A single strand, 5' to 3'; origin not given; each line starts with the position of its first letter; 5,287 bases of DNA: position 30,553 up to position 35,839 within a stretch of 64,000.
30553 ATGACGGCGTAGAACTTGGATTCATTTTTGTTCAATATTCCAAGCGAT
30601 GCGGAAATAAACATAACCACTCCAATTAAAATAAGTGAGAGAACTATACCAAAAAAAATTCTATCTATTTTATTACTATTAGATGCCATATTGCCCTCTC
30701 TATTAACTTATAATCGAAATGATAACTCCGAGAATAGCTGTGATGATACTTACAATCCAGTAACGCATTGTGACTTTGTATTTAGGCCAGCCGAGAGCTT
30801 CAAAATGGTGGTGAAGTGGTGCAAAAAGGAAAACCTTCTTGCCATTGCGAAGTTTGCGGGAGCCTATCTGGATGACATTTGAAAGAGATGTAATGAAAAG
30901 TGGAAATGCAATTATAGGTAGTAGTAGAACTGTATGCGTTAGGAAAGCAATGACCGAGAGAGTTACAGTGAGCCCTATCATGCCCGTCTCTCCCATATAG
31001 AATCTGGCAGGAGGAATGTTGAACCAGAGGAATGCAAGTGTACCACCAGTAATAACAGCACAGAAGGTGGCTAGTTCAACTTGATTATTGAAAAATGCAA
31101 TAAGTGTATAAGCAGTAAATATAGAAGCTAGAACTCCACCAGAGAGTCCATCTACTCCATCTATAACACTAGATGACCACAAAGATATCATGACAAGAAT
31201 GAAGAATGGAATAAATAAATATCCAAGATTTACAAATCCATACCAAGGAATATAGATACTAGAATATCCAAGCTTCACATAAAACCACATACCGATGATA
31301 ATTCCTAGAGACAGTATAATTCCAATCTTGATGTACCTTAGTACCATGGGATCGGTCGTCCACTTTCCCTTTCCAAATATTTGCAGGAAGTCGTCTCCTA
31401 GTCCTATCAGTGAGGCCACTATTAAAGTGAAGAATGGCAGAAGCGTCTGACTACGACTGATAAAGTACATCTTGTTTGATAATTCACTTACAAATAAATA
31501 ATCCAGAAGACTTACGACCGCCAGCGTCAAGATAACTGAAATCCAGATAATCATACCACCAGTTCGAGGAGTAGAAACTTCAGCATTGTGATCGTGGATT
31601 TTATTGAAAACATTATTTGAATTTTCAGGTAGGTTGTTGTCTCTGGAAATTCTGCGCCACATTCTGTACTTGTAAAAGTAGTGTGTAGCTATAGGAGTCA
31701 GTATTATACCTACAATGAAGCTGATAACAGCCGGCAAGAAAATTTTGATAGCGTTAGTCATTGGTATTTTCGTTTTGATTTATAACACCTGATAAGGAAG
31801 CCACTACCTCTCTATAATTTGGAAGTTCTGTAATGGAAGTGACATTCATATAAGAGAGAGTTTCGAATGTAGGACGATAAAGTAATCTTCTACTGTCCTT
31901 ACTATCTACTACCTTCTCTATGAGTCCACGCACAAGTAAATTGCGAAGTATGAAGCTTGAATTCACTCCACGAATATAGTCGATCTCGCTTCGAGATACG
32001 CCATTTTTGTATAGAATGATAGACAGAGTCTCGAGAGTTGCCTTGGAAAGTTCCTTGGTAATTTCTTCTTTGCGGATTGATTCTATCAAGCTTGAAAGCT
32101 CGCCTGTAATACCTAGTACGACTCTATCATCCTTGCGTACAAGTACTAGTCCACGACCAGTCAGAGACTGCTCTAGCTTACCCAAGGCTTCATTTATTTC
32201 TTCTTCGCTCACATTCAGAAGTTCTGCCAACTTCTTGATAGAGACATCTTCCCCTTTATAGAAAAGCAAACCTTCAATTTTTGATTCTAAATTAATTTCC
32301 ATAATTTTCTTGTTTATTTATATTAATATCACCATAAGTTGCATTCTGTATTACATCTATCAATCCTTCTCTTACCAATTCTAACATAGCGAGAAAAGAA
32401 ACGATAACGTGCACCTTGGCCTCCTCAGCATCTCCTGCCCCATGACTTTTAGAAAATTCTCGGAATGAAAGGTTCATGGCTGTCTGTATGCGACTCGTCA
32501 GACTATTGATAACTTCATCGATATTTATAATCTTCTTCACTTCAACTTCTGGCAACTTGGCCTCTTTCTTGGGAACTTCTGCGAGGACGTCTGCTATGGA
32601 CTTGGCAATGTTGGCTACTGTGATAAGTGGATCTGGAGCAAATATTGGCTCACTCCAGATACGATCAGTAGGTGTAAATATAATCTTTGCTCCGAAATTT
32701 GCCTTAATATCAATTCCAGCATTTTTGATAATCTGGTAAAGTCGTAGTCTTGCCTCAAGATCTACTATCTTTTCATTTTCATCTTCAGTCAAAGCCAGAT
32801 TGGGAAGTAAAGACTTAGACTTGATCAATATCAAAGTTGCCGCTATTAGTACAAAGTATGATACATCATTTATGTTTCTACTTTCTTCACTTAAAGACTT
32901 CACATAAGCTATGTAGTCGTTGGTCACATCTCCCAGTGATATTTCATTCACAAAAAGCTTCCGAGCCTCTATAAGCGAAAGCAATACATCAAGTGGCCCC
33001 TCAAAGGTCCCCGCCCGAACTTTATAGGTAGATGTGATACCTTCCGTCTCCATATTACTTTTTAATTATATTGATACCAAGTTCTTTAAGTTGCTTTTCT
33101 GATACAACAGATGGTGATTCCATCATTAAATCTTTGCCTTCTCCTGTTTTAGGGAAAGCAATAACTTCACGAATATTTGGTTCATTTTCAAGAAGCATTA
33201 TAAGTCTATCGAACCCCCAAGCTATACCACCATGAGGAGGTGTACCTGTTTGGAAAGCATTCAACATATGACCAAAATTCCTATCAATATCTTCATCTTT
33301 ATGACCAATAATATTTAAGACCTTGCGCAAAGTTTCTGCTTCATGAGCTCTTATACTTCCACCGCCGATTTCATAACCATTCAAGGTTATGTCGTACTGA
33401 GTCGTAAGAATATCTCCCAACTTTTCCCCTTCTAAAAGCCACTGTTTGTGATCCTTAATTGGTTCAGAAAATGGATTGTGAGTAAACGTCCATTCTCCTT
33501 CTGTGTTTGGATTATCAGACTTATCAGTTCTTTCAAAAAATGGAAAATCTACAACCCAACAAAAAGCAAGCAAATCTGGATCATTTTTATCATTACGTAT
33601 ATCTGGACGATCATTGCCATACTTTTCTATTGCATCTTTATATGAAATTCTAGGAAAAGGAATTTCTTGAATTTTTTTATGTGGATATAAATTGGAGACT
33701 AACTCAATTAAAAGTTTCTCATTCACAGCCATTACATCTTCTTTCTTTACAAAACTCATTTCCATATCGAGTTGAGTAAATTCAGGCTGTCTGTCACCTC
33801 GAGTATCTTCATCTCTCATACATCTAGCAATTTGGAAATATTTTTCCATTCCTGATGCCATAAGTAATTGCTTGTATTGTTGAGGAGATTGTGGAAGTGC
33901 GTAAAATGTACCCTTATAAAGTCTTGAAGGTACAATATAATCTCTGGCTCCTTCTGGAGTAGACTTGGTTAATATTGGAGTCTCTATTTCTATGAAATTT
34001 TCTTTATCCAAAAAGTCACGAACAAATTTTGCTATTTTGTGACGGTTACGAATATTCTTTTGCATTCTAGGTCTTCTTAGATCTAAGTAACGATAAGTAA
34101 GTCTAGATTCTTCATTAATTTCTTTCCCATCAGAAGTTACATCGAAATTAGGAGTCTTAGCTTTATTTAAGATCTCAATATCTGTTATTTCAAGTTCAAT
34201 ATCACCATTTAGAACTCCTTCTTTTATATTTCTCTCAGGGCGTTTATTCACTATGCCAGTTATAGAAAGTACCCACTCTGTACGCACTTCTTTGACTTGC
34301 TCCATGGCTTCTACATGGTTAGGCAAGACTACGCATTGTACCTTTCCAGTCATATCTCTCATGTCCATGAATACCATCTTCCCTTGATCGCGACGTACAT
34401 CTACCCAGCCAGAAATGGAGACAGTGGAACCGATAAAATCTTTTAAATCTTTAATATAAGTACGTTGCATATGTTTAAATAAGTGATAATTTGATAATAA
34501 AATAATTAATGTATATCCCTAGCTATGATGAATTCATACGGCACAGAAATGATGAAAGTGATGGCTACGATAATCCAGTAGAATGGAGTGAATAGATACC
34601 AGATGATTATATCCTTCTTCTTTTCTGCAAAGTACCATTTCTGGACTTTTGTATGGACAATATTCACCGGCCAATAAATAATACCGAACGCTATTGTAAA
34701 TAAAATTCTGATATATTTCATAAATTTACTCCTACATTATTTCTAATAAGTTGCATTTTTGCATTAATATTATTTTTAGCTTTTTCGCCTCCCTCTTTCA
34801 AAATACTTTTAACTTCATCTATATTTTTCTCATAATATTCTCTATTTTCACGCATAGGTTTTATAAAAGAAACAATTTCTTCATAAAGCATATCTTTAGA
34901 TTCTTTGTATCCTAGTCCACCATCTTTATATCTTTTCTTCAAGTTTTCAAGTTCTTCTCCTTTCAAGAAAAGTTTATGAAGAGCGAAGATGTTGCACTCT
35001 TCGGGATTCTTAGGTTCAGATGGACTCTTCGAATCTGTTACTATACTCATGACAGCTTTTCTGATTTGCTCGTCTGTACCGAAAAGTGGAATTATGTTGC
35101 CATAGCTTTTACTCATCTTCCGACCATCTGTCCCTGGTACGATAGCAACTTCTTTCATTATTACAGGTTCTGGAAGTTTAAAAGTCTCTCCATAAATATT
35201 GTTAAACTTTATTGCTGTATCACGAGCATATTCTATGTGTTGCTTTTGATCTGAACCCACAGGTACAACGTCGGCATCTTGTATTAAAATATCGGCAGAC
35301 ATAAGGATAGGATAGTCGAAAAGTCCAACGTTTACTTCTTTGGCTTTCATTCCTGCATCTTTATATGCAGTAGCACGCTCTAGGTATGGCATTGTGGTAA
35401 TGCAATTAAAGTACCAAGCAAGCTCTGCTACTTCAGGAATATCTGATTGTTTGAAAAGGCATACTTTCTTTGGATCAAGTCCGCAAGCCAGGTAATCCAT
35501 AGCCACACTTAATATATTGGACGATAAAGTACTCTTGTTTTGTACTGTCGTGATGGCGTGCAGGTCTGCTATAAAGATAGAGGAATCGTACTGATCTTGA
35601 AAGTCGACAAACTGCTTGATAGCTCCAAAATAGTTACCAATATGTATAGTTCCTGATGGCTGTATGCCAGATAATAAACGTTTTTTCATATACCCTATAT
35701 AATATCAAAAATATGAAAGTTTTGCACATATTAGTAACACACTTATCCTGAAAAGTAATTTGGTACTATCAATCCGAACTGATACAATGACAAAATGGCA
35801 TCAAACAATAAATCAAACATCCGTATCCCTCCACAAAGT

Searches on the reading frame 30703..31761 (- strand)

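Call 25: search_protein_families(library=pfam, proteins=[window:30703-31761:-], max_evalue=0.001)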
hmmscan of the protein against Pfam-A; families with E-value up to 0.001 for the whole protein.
window:30703-31761:- (352 aa): 1 family
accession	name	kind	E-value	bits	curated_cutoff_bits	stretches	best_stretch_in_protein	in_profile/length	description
PF00953.26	Glycos_transf_4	-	1e-17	65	27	1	110-273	5-157/160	Glycosyl transferase family 4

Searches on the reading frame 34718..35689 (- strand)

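Call 25: search_protein_families(library=pfam, proteins=[window:34718-35689:-], max_evalue=0.001)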
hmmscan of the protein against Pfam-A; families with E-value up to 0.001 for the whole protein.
window:34718-35689:- (323 aa): 1 family
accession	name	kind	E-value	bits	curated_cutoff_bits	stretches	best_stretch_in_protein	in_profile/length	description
PF00579.31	tRNA-synt_1b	-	3.3e-65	220.7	21.1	1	4-275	7-290/292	tRNA synthetases class I (W and Y)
